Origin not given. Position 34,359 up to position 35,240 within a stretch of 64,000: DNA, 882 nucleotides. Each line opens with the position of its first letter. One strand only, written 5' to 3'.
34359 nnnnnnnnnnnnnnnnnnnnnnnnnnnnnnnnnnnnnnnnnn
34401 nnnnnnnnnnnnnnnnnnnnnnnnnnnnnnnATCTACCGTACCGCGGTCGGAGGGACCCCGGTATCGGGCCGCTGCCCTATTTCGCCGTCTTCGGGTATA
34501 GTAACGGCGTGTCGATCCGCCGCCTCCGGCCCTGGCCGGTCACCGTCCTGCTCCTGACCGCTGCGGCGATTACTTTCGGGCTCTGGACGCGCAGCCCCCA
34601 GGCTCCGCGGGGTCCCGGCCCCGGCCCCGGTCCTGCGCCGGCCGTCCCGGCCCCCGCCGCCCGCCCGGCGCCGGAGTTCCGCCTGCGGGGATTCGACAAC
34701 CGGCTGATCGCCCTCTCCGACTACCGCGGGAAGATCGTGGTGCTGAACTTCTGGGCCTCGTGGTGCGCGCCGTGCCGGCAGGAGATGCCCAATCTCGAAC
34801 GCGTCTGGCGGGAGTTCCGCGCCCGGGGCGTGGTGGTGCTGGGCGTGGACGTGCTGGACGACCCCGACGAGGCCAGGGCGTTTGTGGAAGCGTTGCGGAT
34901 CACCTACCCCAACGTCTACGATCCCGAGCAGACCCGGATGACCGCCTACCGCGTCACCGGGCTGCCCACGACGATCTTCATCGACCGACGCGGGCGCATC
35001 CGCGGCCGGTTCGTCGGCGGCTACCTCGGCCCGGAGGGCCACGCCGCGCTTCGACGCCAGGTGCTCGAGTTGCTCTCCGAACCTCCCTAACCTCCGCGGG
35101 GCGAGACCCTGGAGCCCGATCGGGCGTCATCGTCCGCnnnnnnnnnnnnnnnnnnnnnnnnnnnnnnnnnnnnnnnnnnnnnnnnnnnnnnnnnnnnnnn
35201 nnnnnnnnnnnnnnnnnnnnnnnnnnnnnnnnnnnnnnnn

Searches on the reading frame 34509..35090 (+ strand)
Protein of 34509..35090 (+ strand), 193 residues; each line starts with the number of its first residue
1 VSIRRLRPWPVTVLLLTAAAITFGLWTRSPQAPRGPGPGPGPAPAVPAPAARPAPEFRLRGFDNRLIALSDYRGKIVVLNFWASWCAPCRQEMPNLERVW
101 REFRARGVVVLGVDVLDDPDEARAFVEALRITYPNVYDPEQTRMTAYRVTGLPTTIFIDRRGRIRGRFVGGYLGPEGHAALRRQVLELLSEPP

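Call 44: search_protein_families(library=pfam, proteins=[window:34509-35090:+], max_evalue=0.0001)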
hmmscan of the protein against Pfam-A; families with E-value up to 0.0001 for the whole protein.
window:34509-35090:+ (193 aa): 5 families
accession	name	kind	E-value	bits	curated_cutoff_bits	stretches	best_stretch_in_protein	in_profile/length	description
PF00578.27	AhpC-TSA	-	1.4e-30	106.2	26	1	52-165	3-122/124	AhpC/TSA family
PF08534.16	Redoxin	-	3.4e-21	76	26.6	1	51-171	3-135/148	Redoxin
PF13905.12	Thioredoxin_8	-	3.6e-12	46.9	27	1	74-164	1-94/94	Thioredoxin-like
PF00085.26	Thioredoxin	-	5.2e-10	39.7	23.5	1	74-124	18-67/103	Thioredoxin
PF13098.12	Thioredoxin_2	-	1.8e-09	38.3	27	1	74-175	5-97/104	Thioredoxin-like domain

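Call 63: search_protein_families(library=ncbifam, proteins=[window:34509-35090:+], max_evalue=0.001)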
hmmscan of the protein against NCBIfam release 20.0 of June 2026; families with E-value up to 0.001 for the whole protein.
window:34509-35090:+ (193 aa): 19 families
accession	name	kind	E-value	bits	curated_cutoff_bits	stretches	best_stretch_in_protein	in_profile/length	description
NF002854.0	PRK03147.1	subfamily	8.1e-31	107.3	170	1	52-170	40-158/176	thiol-disulfide oxidoreductase ResA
NF047696.1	ThlDiSintTplARhiz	equivalog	4.9e-21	75.5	230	1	47-168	70-197/219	thiol:disulfide interchange protein TlpA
NF041202.1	StoA_CxxC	exception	1.6e-18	67.1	210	1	72-170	50-150/163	endospore biogenesis thiol-disulfide oxidoreductase StoA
NF041054.1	WAxxUGC_long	equivalog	1e-16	61.2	300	1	53-164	83-194/354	ResA-like WAxxUGC motif-containing protein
TIGR00385.1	dsbE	subfamily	3.3e-16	59.4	123.15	1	51-170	37-156/173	DsbE family thiol:disulfide interchange protein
NF011941.0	PRK15412.1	equivalog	1.5e-13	50.7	359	1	10-170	9-161/185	thiol:disulfide interchange protein DsbE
TIGR01068.1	thioredoxin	equivalog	4.3e-10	39.7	96.8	1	75-125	15-64/101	thioredoxin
NF045694.1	seleno_TsoB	exception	2.5e-08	32.5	805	1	58-165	458-550/572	rhodanese/DsbD fusion-like selenoprotein TsoB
NF040769.1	SelL_rel_redox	subfamily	1.5e-07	31.2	120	1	53-158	2-106/173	SelL-related redox protein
NF053650.1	PerredPrxQDein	equivalog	6.5e-07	29.4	260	1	55-147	2-93/148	thioredoxin-dependent peroxiredoxin PrxQ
TIGR01126.1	pdi_dom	equivalog_domain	1.2e-05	25.5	107.2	1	74-118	14-60/105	protein disulfide-isomerase domain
NF006960.0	PRK09437.1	equivalog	1.6e-05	24.9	140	1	52-150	8-106/156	thioredoxin-dependent thiol peroxidase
NF008229.0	PRK10996.1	equivalog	3.3e-05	23.6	125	1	75-114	53-91/141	thioredoxin TrxC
NF006898.0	PRK09381.1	equivalog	0.00012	22.4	138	1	76-109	23-56/109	thioredoxin TrxA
NF001419.0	PRK00293.1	subfamily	0.00018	20.2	330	0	67-152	470-559/574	protein-disulfide reductase DsbD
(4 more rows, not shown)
